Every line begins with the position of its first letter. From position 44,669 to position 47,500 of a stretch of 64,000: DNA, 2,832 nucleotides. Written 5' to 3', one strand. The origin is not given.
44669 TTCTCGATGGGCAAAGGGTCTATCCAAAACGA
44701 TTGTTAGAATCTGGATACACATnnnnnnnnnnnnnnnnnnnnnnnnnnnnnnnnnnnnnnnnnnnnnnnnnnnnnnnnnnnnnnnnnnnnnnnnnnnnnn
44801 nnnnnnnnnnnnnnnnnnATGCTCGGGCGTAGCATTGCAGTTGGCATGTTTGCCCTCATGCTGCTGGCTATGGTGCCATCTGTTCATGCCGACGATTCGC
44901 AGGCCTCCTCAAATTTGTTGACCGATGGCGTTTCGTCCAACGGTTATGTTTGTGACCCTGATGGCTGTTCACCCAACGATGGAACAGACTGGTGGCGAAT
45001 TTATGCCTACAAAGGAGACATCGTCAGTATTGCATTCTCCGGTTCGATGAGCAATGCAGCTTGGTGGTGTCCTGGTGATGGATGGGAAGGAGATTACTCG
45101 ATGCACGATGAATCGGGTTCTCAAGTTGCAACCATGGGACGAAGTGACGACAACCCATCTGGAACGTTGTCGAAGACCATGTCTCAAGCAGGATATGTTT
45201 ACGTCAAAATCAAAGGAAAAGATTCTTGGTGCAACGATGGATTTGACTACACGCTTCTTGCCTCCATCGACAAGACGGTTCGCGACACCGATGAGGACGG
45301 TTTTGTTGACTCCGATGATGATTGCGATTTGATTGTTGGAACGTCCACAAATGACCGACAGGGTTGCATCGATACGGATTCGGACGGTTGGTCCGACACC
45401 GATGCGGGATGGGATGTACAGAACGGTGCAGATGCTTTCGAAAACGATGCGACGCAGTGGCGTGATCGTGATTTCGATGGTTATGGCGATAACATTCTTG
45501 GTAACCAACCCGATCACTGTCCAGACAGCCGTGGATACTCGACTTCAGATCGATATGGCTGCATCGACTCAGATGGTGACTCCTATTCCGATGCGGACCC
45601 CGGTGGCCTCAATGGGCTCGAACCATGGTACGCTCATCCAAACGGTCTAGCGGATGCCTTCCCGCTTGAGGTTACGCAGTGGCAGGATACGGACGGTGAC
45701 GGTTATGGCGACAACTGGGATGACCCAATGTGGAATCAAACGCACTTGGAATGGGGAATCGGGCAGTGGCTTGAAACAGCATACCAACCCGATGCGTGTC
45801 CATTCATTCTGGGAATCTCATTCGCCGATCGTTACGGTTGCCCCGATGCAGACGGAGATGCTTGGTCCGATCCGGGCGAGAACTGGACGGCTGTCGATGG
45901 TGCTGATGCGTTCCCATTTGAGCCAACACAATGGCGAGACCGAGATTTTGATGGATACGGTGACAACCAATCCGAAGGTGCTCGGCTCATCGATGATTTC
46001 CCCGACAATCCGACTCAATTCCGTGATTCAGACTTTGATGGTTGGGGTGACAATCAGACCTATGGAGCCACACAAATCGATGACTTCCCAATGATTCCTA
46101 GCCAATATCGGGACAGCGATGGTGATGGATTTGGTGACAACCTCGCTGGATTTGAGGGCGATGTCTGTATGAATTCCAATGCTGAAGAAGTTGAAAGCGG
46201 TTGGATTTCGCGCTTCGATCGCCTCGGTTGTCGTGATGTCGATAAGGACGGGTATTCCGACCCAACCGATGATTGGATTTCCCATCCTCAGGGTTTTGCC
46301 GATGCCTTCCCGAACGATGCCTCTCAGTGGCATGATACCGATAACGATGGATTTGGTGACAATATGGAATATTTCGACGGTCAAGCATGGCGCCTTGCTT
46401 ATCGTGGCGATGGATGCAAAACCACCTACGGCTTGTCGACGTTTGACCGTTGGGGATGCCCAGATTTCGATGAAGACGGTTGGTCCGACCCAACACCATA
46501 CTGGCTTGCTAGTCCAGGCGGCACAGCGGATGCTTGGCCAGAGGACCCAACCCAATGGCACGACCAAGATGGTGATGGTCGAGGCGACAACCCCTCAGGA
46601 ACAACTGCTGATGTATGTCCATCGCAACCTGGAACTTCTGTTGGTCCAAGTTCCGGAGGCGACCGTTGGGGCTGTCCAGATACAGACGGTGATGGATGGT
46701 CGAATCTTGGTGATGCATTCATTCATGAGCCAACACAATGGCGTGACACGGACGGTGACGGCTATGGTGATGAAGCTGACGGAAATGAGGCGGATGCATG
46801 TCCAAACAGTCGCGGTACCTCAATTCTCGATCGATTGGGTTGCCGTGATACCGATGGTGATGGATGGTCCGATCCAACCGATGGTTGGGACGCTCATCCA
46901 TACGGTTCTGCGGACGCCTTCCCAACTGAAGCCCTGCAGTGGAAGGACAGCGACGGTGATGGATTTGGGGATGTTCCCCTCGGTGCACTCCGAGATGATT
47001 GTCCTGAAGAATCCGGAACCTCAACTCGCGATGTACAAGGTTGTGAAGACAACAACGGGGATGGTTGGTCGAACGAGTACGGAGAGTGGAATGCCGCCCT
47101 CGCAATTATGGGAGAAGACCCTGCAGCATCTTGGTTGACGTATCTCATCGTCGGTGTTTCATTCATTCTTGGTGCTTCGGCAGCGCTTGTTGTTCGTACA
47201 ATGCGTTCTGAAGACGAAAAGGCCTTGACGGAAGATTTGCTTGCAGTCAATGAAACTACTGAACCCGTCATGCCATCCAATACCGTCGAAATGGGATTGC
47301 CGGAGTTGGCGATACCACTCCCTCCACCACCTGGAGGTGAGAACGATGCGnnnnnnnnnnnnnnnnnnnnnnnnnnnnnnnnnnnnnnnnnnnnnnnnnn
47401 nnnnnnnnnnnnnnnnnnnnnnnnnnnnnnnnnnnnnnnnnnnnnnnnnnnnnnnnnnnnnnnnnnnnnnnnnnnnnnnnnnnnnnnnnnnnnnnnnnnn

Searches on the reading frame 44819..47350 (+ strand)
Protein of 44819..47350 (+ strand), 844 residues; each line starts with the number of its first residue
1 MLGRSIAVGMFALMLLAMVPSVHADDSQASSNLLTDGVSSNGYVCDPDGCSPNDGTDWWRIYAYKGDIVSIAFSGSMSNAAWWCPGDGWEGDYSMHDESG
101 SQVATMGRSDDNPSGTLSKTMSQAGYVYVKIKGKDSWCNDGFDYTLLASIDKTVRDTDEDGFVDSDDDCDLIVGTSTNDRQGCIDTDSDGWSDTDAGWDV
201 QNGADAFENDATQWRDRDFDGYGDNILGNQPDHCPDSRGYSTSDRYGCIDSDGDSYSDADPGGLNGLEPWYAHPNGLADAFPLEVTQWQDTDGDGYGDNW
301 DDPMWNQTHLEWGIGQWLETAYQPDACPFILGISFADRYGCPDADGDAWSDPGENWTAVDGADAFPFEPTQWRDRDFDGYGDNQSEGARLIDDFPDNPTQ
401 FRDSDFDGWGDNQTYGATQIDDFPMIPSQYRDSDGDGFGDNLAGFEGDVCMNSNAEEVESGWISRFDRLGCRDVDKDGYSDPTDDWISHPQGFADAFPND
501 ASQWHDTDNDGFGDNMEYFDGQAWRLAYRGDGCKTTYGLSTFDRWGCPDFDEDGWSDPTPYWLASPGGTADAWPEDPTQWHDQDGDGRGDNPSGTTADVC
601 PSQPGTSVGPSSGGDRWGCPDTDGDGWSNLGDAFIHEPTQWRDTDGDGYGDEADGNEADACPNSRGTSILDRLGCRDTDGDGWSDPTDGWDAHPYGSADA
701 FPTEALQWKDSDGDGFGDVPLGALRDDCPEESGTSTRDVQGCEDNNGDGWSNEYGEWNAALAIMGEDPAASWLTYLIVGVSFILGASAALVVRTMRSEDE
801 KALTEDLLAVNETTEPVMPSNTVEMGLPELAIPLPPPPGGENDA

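Call 10: search_protein_families(library=pfam, proteins=[window:44819-47350:+], max_evalue=0.01)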
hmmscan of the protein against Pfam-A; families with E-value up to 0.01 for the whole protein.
window:44819-47350:+ (844 aa): 0 families
